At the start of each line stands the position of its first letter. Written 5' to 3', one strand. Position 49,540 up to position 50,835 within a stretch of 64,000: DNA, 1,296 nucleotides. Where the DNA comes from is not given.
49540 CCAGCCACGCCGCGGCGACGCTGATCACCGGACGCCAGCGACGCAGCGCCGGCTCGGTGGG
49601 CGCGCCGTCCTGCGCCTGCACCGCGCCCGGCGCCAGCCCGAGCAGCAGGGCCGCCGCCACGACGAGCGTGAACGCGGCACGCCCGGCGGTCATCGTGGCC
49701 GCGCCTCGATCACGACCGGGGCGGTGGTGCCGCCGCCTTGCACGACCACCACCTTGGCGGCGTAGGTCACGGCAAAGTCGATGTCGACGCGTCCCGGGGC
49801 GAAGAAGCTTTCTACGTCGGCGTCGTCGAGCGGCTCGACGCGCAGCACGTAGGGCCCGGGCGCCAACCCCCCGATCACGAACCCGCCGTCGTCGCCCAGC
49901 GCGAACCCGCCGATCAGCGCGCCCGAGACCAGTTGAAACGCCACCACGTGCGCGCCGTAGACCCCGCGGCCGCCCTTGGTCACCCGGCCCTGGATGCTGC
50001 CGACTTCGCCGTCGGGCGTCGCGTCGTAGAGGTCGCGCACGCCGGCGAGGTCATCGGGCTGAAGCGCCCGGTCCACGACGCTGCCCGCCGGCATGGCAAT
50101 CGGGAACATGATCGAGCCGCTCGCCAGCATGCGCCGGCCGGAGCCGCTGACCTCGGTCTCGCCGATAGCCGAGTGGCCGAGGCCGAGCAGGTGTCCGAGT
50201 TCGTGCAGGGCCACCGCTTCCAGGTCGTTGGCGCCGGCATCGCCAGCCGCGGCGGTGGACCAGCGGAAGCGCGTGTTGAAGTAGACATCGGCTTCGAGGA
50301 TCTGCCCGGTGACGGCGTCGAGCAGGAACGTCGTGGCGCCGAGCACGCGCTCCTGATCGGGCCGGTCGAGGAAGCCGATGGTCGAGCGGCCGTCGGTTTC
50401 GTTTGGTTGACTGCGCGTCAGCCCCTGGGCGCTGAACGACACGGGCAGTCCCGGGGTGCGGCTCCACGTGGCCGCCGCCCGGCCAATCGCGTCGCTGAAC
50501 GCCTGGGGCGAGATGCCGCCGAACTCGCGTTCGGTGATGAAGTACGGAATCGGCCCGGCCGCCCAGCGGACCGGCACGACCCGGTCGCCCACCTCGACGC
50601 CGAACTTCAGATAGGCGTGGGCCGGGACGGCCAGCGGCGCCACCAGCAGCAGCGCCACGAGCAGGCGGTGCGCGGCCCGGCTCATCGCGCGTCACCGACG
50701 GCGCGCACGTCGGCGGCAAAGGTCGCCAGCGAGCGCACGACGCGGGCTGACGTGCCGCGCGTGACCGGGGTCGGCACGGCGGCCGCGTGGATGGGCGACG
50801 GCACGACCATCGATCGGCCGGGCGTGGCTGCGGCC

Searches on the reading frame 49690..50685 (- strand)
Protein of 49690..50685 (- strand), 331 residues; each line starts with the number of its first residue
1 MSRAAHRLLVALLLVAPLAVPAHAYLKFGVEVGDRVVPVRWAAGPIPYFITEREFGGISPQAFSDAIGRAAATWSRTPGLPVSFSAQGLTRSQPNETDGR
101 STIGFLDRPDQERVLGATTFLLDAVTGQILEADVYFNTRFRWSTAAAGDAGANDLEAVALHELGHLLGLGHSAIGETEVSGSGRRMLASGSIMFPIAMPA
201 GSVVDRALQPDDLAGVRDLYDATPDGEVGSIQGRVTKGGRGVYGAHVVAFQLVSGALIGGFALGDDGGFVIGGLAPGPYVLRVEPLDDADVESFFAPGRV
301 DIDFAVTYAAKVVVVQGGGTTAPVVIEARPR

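Call 18: find_encoding_contigs(protein=window:49690-50685:-, flank=10000, max_places=4)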
Protein window:49690-50685:- (331 aa): no gene with exactly this product is on record in the collection.
